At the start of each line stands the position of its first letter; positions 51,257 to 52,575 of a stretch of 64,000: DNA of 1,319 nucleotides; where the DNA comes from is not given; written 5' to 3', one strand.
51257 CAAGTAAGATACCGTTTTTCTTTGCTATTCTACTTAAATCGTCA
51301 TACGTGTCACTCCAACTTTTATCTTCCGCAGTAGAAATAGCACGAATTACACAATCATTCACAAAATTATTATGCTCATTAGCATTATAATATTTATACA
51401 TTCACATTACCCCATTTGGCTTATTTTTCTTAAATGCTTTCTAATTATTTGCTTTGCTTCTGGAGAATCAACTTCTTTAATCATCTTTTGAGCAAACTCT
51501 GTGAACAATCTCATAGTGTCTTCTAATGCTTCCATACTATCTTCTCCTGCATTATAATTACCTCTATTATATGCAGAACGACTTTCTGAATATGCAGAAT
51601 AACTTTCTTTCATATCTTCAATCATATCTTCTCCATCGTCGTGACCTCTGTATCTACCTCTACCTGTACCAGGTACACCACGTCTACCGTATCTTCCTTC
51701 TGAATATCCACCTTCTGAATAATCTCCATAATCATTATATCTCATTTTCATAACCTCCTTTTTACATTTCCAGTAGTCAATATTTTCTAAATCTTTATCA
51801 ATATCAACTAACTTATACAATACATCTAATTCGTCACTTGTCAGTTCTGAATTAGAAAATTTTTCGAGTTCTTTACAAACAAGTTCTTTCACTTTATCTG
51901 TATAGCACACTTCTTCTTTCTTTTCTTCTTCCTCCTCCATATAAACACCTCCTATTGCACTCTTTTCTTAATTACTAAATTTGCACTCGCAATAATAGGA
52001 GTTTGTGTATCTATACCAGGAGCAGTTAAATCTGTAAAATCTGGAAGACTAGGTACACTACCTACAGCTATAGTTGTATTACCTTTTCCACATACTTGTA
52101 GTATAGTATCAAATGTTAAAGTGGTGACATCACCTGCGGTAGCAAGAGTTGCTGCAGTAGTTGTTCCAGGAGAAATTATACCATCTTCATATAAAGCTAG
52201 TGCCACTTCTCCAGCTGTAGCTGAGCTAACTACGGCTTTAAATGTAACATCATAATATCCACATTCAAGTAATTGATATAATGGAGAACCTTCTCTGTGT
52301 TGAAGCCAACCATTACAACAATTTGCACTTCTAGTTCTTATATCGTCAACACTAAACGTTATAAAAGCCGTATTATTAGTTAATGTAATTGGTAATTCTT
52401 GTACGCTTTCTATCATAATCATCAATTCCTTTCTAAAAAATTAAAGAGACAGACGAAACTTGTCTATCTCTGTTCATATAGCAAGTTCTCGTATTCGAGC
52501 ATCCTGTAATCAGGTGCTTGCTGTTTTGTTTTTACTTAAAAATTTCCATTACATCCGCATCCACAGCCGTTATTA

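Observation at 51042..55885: Late-operon cassette of sporulation/exosporium-like and membrane proteins between the fiber and capsid genes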

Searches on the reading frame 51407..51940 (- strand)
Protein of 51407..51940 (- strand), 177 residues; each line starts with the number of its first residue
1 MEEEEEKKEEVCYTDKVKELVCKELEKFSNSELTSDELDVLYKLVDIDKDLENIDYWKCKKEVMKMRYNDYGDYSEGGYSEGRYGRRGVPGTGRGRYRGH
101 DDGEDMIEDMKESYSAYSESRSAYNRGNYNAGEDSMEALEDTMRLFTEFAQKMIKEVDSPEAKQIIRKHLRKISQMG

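Call 3: search_protein_families(library=pfam, max_evalue=1, proteins=[window:51407-51940:-])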
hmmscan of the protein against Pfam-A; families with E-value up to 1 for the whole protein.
window:51407-51940:- (177 aa): 2 families
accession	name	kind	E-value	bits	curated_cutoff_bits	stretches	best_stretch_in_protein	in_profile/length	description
PF07739.18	TipAS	-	0.0055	17.6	23.8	1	125-175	20-72/117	TipAS antibiotic-recognition domain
PF12763.14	EH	-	0.13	12.7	22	0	28-50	32-54/101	EH domain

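Call 4: search_protein_families(library=phrogs, max_evalue=0.1, proteins=[window:51407-51940:-])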
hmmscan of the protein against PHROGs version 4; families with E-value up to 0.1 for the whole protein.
window:51407-51940:- (177 aa): 1 family
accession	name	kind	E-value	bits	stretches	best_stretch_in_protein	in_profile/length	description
phrog_28802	-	unknown function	5.5e-16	60.3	1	16-176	4-189/190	-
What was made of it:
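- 51407..51940 (-): g8: an acidic helical protein with a disordered R/G/Y-rich insert. PHROG 28802, E 5.5e-16 (call 4).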

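Call 18: search_protein_families(library=ncbifam, max_evalue=1, proteins=[window:51407-51940:-])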
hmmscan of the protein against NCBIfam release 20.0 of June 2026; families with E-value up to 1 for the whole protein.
window:51407-51940:- (177 aa): 0 families

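Call 70: search_protein_families(library=padloc, max_evalue=0.1, proteins=[window:51407-51940:-])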
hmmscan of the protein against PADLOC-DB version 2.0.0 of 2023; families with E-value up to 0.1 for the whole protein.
window:51407-51940:- (177 aa): 0 families

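Call 109: search_solved_structures(query=A10, max_evalue=10)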
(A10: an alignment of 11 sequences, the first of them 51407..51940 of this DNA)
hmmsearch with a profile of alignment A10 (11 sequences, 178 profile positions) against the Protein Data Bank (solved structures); distinct sequences matched with E-value up to 10: 7.
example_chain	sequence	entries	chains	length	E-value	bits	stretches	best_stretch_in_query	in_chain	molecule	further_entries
3jbn_A8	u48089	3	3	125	0.14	15.4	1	98-173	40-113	60S ribosomal protein eL32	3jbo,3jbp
3j79_8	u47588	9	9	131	0.16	15.2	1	98-173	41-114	60S ribosomal protein eL32 | 60S ribosomal protein L32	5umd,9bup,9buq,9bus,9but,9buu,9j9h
6ppn_D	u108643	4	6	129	0.62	13.3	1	49-108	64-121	Probable U6 snRNA-associated Sm-like protein LSm4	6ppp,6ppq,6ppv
7oyc_e1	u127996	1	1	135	0.79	12.9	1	97-173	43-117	Rpl32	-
2jqq_A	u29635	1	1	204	1.9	11.7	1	108-176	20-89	Conserved oligomeric Golgi complex subunit 2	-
9k8e_A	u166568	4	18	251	2.3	11.4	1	124-172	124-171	Cage-t32-Zn1-HEHE-35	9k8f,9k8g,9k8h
9gsx_A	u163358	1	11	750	7.1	9.8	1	109-177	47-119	Flagellin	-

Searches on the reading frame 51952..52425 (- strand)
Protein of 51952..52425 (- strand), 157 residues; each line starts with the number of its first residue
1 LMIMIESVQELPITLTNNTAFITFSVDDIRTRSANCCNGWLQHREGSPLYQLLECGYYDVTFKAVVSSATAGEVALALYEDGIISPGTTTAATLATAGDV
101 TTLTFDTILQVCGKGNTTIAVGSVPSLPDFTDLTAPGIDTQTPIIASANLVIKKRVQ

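Call 3: search_protein_families(library=pfam, max_evalue=1, proteins=[window:51952-52425:-])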
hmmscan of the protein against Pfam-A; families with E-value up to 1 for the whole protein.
window:51952-52425:- (157 aa): 0 families

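Call 4: search_protein_families(library=phrogs, max_evalue=0.1, proteins=[window:51952-52425:-])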
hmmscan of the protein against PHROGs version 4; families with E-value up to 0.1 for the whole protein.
window:51952-52425:- (157 aa): 1 family
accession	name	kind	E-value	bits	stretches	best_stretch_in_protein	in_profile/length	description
phrog_20016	-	unknown function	1.1e-05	26.1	1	32-122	26-121/141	-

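Call 12: search_dna_similar(query=window:51952-52425:-, collection=phages, mode=protein, max_rows=30, max_evalue=0.01)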
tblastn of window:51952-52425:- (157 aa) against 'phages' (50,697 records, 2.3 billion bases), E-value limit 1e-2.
Records with a match: 1; places in all: 1; records where one place covers at least 80% of the query: 0.
Best place of each record, by identity: <60% 1.
By first word of the organism name: Bacteriophage 1.
By host as written in the record: - 1.
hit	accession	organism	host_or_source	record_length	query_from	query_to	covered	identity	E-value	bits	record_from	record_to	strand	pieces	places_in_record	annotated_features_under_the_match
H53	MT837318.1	Bacteriophage sp.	human fecal samples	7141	22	82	39%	33.8%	1e-4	47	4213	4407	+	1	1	record has no annotation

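Call 18: search_protein_families(library=ncbifam, max_evalue=1, proteins=[window:51952-52425:-])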
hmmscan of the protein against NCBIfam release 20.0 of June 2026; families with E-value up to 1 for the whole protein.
window:51952-52425:- (157 aa): 1 family
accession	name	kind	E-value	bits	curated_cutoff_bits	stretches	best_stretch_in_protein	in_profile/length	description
TIGR02700.1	flavo_MJ0208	hypoth_equivalog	0.11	11.8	251.35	1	49-121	53-127/234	dihydromethanopterin reductase (acceptor)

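Call 19: find_homologous_proteins(query=window:51952-52425:-, max_evalue=0.001)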
Query window:51952-52425:- (157 aa): 233 proteins with E <= 0.001 among 347 candidates; the best 120 are listed.
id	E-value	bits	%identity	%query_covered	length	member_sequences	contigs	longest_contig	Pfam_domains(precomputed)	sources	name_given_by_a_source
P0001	8.1e-92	323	95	98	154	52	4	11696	-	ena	-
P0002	1.5e-82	293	86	98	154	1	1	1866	-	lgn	-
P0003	6.0e-82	291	84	97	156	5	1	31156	-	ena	-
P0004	3.1e-80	285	83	98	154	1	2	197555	-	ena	-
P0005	3.2e-80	285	85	98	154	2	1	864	-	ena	-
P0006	5.7e-79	281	82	98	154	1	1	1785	-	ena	-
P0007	5.3e-70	252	75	96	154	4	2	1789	-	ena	-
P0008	3.6e-69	249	75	98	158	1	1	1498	-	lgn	-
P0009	9.7e-69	248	73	97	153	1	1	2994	-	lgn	-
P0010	4.2e-68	246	71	97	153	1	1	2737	-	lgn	-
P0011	3.6e-67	243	71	98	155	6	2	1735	-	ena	-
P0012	3.8e-67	243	70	96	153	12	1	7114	-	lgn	-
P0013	4.1e-67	243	73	96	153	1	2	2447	-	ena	-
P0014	4.3e-67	243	74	96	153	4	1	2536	-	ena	-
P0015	5.8e-67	242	72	96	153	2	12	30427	-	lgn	-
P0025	4.1e-65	236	71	96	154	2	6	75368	-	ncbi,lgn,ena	-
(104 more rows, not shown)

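Call 21: find_encoding_contigs(protein=P0004, flank=10000, max_places=3)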
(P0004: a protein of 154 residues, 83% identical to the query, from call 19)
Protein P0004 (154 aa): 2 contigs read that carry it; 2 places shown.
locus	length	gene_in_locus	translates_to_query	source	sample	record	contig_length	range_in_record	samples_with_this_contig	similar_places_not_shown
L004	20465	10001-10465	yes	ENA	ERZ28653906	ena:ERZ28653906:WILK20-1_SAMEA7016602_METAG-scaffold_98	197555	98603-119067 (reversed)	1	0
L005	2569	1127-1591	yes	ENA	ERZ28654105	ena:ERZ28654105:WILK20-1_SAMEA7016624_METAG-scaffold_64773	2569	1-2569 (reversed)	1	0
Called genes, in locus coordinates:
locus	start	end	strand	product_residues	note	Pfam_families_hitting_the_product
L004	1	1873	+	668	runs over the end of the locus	PF00404:Dockerin_1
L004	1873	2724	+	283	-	-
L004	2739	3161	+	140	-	-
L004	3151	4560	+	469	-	-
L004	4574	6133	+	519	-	PF01551:Peptidase_M23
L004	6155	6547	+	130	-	PF04965:GPW_gp25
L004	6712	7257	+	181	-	-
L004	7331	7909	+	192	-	-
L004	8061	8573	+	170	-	-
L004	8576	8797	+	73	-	-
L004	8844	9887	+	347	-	-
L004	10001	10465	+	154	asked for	-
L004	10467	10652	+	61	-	-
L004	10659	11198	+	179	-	-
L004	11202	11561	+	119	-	-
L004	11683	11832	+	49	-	-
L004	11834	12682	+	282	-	PF19835:SegE_GIY-YIG (weak)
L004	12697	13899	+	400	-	PF08239:SH3_3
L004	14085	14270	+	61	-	-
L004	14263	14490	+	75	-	-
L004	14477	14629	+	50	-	-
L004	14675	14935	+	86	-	PF13619:KTSC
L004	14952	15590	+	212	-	-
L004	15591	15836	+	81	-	-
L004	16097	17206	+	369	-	PF02739:5_3_exonuc_N, PF01367:5_3_exonuc (weak)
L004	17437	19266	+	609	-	-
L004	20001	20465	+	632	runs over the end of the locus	PF00580:UvrD-helicase, PF04851:ResIII, PF13245:AAA_19 (weak), PF14890:Intein_splicing, PF03161:LAGLIDADG_2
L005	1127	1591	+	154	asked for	-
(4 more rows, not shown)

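Call 23: find_encoding_contigs(protein=P0025, flank=10000, max_places=4)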
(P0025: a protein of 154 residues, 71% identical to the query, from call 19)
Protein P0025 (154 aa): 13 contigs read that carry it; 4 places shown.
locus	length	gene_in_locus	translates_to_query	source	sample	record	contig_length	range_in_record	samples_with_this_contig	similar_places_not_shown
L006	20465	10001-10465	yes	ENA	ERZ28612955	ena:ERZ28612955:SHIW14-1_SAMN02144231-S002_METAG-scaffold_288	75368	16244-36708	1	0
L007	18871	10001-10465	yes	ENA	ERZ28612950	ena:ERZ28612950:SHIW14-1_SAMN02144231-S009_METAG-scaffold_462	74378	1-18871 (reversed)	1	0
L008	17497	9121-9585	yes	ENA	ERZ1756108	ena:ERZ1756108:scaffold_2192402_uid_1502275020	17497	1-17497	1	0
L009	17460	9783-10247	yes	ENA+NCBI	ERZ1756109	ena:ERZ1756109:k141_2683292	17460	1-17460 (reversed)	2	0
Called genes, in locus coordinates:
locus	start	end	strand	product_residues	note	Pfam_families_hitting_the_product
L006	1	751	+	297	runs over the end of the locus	-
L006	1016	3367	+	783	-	PF03382:DUF285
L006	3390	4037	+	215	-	-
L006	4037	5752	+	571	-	PF03382:DUF285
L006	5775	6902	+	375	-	PF03382:DUF285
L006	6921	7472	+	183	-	-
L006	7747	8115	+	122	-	-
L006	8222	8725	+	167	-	-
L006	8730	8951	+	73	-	-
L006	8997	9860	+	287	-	-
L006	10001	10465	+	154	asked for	-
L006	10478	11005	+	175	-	-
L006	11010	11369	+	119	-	-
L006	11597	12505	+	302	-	-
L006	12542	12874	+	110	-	-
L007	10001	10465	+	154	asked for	-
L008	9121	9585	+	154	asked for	-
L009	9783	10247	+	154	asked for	-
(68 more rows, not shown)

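Call 26: search_solved_structures(query=A1, max_evalue=10)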
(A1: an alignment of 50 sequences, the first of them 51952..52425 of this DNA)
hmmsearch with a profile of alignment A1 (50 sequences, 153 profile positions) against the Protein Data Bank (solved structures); distinct sequences matched with E-value up to 10: 3.
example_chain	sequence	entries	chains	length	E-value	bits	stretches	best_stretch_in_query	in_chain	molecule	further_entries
4olo_A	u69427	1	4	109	0.48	13.6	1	12-42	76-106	BMC domain protein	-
3dbi_A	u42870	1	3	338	1.3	12.3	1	4-96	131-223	SUGAR-BINDING TRANSCRIPTIONAL REGULATOR, LACI FAMILY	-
3brq_A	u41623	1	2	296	1.5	12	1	4-95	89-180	HTH-type transcriptional regulator ascG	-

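Call 27: predict_structure(alignment_id=A1)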
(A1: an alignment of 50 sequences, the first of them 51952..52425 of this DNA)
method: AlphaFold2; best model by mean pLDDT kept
length: 157 residues; sequences in the alignment: 50
mean_pLDDT: 84.1   pTM: 0.79
mean pLDDT of the five models: 84.1, 81.8, 78.2, 78.1, 68.9
residues with pLDDT >= 90: 66; 70-90: 70; 50-70: 12; < 50: 9
segments of 3 or more residues with pLDDT < 50: 31-37
pLDDT, mean of each block of 10 residues (from residue 1): 73 87 73 53 81 88 95 94 90 94 94 77 89 84 92 79
secondary structure, 60 per line:
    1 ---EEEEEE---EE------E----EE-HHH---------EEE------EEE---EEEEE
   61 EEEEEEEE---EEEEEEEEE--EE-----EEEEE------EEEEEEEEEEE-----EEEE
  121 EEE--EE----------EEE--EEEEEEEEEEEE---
elements in order: E4-9 E41-43 E50-52 E56-68 E72-80 E90-94 E101-111 E117-123 E138-140 E143-154
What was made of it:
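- On BclA_C / C1q-TNF jelly roll (g7): AlphaFold2 mean pLDDT 84, pTM 0.79 (call 27).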

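Call 34: find_related_loci(query=A1, collection=genome_contigs, flank=8000)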
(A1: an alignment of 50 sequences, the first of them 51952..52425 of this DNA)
Query A1 (157 aa) in genome_contigs; peptide patterns used: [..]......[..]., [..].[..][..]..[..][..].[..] (x = any residue, [..] = any of these).
42 stretches matched a pattern; 7 encode a relative of the query (tblastn E <= 1e-3); 7 distinct loci.
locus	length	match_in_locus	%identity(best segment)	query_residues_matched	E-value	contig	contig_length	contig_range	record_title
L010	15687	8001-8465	70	1-154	3e-73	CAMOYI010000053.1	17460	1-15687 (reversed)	MAG: uncultured Tenericutes bacterium isolate SRR873609_bin.65_metaWRAP_v1.3_MAG genome assembly, contig: ERZ1756109_268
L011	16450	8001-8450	60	4-154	8e-58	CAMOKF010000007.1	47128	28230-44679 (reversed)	MAG: uncultured Firmicutes bacterium isolate SRR873608_bin.62_metaWRAP_v1.3_MAG genome assembly, contig: NODE_1637_lengt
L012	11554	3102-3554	54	4-155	3e-49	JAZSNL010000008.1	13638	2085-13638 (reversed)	MAG: Bacilli bacterium isolate T1900044551_TS20190017.MAGScoT_cleanbin_000012 SGB_234_k141_306865, whole genome shotgun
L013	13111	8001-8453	53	4-155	9e-46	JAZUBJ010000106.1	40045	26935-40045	MAG: Bacilli bacterium isolate T1900045317_YK20190006.MAGScoT_cleanbin_000043 SGB_6317_k141_2014456, whole genome shotgu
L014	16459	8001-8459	52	4-155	1e-44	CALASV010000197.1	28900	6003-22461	MAG TPA_asm: uncultured Clostridia bacterium isolate SRR6425820_bin.26_CONCOCT_v1.1_MAG genome assembly, contig: ERZ1767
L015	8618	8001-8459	49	4-157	1e-43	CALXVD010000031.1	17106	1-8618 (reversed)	MAG: uncultured Clostridia bacterium isolate BRZ_NF__bin38 genome assembly, contig: BRZ_NF__NODE_3382_length_17106_cov_1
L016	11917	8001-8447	49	4-155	5e-41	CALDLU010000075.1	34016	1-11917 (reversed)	MAG TPA_asm: uncultured Clostridia bacterium isolate SRR1747028_bin.21_CONCOCT_v1.1_MAG genome assembly, contig: ERZ8082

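Call 70: search_protein_families(library=padloc, max_evalue=0.1, proteins=[window:51952-52425:-])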
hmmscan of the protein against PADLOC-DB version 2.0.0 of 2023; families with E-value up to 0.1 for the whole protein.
window:51952-52425:- (157 aa): 0 families

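Call 80: fold_search(model_id=the predicted structure, library=viral)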
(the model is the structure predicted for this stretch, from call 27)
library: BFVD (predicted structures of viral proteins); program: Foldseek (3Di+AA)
matches with E <= 10: 1942; with E <= 0.001: 562
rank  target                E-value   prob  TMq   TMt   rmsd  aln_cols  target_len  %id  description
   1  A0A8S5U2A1            1.5e-13  1.00  0.75  0.87   2.7       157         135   24  Uncharacterized protein [Siphoviridae sp. ctqzz19]
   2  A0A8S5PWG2            9.6e-13  1.00  0.73  0.83   3.1       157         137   21  Uncharacterized protein [Myoviridae sp. ctWiL39]
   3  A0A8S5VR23            1.1e-11  1.00  0.73  0.84   2.8       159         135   16  (no name in the UniProt tables at hand)
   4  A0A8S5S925            1.1e-11  1.00  0.73  0.80   3.1       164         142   16  BclA protein [Phage sp. ctGns7]
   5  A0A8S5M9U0            1.3e-11  1.00  0.76  0.86   2.9       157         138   16  Uncharacterized protein [Siphoviridae sp. ctv4j104]
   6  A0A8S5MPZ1            8.5e-11  1.00  0.72  0.86   2.5       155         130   14  Uncharacterized protein [Podoviridae sp. ctoqT5]
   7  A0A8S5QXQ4            1.2e-10  1.00  0.71  0.73   3.2       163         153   20  Uncharacterized protein [Siphoviridae sp. ct9lR64]
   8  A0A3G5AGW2            1.2e-10  1.00  0.65  0.41   9.8       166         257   17  Uncharacterized protein [Sylvanvirus sp.]
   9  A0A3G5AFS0            1.7e-10  1.00  0.74  0.11   2.9       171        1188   12  Uncharacterized protein [Solivirus sp.]
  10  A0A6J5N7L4            1.9e-10  1.00  0.61  0.50  11.4       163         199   16  Uncharacterized protein [uncultured Caudovirales phage]
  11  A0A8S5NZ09            2.7e-10  1.00  0.70  0.77   3.3       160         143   11  Uncharacterized protein [Siphoviridae sp. ctiMP24]
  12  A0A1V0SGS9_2          5.4e-10  1.00  0.67  0.16   5.2       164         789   15  Collagen triple helix repeat containing protein [Hokovirus HKV1]
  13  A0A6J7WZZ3            6.8e-10  1.00  0.61  0.10  11.1       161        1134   16  Uncharacterized protein [uncultured Caudovirales phage]
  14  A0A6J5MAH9            8.2e-10  1.00  0.75  0.47   2.6       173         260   14  Uncharacterized protein [uncultured Caudovirales phage]
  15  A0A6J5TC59            9.3e-10  1.00  0.61  0.51  11.1       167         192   11  Uncharacterized protein [uncultured Caudovirales phage]
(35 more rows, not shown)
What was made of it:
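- The fold is widespread in viruses of non-sporulating hosts (call 80).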
